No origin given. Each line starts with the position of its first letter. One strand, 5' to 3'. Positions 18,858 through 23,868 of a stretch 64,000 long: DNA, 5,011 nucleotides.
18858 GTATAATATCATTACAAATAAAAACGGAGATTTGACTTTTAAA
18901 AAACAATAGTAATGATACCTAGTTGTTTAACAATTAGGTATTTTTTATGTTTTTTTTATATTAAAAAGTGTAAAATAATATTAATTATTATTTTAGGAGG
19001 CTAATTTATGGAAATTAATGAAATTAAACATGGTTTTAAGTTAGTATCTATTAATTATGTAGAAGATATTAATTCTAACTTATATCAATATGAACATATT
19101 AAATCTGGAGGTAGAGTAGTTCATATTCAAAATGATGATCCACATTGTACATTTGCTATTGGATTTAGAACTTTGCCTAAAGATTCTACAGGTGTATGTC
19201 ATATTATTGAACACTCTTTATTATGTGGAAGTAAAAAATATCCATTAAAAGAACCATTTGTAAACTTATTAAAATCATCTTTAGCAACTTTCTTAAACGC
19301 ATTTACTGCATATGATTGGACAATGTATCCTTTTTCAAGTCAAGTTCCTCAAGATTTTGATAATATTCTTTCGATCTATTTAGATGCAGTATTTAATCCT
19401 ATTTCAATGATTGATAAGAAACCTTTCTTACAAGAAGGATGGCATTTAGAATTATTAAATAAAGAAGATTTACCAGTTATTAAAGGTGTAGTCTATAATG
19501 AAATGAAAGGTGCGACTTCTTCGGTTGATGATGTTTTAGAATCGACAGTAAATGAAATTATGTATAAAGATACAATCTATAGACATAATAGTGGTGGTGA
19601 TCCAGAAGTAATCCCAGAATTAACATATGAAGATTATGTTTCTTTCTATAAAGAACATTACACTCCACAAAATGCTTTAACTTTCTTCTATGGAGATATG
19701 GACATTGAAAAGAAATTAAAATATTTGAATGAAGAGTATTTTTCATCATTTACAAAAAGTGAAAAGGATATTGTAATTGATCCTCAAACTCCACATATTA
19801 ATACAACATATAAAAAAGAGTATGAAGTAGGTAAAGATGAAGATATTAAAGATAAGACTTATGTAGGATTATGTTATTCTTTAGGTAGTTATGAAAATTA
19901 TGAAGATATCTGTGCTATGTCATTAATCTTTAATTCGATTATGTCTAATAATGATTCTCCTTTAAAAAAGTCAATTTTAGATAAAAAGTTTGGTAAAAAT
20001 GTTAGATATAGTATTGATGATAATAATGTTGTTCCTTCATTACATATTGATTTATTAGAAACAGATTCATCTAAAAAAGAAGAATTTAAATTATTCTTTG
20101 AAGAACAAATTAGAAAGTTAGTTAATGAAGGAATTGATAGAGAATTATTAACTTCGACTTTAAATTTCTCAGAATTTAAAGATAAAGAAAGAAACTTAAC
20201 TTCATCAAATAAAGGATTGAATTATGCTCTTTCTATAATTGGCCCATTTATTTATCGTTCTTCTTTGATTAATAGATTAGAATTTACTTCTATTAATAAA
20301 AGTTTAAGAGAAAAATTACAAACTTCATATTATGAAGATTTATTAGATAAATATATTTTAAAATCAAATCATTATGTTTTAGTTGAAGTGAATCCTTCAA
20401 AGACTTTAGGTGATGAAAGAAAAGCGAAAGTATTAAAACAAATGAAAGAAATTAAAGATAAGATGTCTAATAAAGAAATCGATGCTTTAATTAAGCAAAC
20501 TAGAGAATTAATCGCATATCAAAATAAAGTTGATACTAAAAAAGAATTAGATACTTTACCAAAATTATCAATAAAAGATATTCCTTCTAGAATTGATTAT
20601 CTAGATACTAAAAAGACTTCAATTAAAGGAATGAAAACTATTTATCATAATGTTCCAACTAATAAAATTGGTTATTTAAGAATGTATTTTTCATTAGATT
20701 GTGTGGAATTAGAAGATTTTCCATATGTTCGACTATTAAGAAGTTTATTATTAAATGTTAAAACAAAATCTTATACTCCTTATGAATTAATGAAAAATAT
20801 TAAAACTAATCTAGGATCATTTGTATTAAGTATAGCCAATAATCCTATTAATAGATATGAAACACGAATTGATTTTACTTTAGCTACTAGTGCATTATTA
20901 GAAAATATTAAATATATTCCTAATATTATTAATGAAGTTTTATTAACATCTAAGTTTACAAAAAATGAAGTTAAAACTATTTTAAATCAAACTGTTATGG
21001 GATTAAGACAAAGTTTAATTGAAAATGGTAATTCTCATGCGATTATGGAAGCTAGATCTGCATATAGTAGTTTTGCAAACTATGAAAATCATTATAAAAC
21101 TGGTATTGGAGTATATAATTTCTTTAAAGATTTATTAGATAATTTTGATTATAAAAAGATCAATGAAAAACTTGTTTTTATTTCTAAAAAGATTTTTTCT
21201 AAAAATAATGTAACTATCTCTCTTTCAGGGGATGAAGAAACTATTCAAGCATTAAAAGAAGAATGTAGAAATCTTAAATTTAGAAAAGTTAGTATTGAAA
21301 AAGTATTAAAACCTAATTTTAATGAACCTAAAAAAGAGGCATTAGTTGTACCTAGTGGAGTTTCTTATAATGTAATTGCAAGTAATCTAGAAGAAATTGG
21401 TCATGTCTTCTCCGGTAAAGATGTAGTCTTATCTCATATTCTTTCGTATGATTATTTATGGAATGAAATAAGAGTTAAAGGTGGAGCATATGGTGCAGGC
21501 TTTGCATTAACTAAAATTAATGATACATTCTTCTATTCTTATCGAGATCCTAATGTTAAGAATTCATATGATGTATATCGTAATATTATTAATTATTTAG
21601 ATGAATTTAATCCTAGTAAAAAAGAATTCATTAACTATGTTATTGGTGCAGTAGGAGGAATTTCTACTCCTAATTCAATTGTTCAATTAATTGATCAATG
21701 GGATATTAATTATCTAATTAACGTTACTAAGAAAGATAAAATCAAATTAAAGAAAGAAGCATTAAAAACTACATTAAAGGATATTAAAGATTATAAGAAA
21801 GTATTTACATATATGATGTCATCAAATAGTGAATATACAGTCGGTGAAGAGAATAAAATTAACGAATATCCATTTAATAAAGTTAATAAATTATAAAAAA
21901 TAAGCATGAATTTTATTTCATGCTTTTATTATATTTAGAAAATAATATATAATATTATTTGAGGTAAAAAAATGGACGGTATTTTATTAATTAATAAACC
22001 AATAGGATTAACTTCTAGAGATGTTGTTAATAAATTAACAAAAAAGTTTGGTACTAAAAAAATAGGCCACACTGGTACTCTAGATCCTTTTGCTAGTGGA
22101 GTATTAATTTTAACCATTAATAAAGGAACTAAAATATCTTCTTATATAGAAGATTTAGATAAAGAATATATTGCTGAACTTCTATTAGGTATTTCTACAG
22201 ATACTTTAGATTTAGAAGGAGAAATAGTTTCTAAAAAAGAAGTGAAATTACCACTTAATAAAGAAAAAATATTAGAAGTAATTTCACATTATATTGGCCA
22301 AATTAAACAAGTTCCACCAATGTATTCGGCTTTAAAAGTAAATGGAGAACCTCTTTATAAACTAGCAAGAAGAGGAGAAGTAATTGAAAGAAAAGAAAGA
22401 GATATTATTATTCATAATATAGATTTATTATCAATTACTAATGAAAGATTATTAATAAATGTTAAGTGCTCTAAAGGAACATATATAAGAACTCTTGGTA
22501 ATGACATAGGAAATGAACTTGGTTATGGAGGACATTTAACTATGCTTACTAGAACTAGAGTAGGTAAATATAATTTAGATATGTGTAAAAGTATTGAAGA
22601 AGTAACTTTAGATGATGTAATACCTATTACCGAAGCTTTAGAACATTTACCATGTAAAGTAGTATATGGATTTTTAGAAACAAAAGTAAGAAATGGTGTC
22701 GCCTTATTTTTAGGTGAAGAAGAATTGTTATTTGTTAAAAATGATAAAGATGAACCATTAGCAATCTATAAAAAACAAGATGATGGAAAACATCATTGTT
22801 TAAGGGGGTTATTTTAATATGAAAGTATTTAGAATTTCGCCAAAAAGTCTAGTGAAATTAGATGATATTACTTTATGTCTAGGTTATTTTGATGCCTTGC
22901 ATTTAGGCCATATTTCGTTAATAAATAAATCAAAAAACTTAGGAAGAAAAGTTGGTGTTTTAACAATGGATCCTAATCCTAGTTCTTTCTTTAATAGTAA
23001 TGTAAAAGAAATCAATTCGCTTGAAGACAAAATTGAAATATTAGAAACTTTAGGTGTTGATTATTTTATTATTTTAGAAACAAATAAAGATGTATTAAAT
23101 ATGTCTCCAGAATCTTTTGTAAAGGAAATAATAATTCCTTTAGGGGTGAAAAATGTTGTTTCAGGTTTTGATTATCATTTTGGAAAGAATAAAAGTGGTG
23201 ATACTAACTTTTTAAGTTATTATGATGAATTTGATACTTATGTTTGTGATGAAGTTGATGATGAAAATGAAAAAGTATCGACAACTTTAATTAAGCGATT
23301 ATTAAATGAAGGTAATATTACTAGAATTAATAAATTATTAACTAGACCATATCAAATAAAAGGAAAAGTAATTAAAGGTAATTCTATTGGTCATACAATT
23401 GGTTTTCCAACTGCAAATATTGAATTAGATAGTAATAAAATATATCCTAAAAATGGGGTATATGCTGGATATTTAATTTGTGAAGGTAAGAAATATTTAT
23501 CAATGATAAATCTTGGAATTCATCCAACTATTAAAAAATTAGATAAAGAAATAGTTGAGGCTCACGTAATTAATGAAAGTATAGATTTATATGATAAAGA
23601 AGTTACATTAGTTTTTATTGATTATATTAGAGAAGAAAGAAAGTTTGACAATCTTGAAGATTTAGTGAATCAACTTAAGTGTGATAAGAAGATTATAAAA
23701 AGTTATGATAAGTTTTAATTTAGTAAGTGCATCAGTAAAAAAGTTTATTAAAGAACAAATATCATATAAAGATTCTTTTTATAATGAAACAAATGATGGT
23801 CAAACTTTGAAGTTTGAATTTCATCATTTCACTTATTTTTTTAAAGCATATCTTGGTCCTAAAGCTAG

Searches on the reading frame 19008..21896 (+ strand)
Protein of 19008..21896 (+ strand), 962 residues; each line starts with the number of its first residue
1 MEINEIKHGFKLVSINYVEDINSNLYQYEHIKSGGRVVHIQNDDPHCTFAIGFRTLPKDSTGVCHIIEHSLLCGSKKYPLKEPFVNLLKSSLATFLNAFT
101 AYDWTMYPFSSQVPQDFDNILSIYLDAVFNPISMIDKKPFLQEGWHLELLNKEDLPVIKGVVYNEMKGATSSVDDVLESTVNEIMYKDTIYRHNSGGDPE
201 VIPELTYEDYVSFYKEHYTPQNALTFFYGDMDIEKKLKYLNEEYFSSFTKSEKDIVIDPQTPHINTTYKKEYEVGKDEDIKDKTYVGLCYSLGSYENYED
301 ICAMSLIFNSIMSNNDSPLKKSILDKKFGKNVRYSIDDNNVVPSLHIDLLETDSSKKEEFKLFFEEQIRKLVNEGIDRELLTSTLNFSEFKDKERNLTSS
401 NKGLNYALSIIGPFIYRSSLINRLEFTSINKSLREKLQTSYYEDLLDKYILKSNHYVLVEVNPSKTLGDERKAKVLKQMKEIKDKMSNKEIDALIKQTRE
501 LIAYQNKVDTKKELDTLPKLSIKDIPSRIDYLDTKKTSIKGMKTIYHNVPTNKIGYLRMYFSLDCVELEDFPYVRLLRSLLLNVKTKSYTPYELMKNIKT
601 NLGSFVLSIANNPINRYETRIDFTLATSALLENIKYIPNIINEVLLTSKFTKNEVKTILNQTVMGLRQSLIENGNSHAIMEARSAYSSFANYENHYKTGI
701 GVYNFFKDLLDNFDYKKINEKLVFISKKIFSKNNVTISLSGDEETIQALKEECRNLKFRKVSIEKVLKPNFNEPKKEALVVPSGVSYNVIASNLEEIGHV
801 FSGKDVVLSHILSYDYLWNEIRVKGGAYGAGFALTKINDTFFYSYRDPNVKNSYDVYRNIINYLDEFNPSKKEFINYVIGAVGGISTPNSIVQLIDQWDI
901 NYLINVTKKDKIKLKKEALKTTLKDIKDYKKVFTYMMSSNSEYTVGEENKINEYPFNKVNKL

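Call 34: search_protein_families(library=pfam, proteins=[window:19008-21896:+], max_evalue=0.00001)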
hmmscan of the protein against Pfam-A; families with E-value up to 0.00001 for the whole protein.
window:19008-21896:+ (962 aa): 4 families
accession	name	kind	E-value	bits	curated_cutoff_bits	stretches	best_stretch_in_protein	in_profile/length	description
PF08367.16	M16C_assoc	-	1.3e-48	165.9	25.3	1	462-709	2-252/252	Peptidase M16C associated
PF22516.1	PreP_C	-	4.7e-33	114.7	27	1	776-937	1-162/173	PreP C-terminal domain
PF05193.26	Peptidase_M16_C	-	2.8e-26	92.9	23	1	205-382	2-175/181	Peptidase M16 inactive domain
PF00675.25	Peptidase_M16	-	9.6e-10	39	22.3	1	51-187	21-137/149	Insulinase (Peptidase family M16)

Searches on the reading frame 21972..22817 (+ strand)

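Call 94: search_protein_families(library=pfam, proteins=[window:21972-22817:+], max_evalue=0.00001)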
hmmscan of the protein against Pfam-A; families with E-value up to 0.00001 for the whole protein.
window:21972-22817:+ (281 aa): 2 families
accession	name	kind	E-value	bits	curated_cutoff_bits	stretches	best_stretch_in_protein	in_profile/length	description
PF01509.24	TruB_N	-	3e-55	187.1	27.3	1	24-172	2-149/149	TruB family pseudouridylate synthase (N terminal domain)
PF16198.10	TruB_C_2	-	5.5e-09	36.5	29.3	1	173-212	1-40/66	tRNA pseudouridylate synthase B C-terminal domain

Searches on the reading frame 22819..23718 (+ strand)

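Call 94: search_protein_families(library=pfam, proteins=[window:22819-23718:+], max_evalue=0.00001)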
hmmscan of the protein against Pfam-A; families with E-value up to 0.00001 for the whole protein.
window:22819-23718:+ (299 aa): 3 families
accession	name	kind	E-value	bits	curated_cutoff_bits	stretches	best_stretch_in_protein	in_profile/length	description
PF01687.23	Flavokinase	-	3.6e-39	134.2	19.6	1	174-295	1-122/124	Riboflavin kinase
PF06574.18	FAD_syn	-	1.5e-33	116.3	27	1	16-156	7-157/158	FAD synthetase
PF01467.32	CTP_transf_like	-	7.1e-07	29.9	21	1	20-160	2-132/133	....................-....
